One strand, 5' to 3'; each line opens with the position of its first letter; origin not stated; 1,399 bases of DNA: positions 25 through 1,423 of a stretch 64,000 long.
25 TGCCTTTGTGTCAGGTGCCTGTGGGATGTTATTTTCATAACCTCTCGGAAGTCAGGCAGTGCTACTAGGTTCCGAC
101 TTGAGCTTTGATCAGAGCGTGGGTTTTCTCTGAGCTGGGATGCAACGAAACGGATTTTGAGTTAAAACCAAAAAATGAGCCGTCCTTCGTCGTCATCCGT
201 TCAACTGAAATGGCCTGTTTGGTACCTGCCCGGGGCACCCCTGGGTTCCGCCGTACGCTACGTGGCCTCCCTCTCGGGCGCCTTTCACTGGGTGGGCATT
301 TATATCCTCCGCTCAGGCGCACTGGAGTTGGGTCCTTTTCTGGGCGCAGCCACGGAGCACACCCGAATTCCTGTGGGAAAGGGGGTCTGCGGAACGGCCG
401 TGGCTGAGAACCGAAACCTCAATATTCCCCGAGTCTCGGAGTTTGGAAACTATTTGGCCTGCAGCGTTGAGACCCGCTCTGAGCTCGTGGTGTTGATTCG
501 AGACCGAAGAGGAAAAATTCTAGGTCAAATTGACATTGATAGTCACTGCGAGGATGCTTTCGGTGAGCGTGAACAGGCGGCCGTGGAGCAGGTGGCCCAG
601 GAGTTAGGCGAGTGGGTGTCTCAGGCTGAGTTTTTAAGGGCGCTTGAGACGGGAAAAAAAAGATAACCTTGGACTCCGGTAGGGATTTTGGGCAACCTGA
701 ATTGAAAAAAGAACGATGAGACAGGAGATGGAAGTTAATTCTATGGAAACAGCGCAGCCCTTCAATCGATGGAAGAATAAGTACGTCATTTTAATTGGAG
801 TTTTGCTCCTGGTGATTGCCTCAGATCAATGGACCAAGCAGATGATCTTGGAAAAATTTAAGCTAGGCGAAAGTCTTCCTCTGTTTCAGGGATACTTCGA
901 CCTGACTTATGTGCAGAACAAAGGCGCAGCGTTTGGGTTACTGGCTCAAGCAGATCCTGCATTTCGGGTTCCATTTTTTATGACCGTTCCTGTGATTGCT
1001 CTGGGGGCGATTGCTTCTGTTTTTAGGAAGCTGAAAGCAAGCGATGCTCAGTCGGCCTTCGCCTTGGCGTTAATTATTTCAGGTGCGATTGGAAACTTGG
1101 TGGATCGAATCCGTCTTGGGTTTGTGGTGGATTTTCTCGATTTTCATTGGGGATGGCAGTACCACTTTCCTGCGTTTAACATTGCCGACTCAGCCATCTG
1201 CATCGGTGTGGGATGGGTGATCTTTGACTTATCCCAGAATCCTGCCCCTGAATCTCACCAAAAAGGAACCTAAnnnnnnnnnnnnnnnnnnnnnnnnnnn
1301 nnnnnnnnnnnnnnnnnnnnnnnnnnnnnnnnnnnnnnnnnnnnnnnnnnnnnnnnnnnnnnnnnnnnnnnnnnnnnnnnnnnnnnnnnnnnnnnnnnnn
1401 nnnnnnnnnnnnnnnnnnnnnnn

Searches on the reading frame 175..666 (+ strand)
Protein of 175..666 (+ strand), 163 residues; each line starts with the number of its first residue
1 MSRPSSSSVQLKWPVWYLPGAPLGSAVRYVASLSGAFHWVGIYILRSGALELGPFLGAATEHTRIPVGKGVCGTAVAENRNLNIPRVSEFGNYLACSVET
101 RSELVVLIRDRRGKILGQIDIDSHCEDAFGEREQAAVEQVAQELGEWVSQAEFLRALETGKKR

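Call 58: search_protein_families(library=pfam, proteins=[window:175-666:+], max_evalue=0.0001)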
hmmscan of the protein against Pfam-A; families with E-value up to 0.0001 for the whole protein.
window:175-666:+ (163 aa): 2 families
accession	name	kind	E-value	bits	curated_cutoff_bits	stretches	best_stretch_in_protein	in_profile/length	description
PF01590.32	GAF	-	4.9e-10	40.5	22.4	1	27-145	10-130/133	GAF domain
PF13185.12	GAF_2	-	3.7e-06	27.6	28.6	1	26-145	11-132/136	GAF domain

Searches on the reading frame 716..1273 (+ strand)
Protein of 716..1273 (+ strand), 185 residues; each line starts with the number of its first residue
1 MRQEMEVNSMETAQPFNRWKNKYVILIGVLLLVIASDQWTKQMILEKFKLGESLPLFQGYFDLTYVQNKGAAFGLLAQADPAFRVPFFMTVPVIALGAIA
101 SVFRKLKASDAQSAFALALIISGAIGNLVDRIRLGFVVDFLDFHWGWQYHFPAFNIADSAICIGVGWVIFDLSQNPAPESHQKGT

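Call 58: search_protein_families(library=pfam, proteins=[window:716-1273:+], max_evalue=0.0001)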
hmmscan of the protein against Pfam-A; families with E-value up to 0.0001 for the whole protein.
window:716-1273:+ (185 aa): 1 family
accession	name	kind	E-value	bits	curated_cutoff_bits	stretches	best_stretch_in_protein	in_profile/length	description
PF01252.23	Peptidase_A8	-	7.2e-41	140.2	25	1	30-172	2-140/142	Signal peptidase (SPase) II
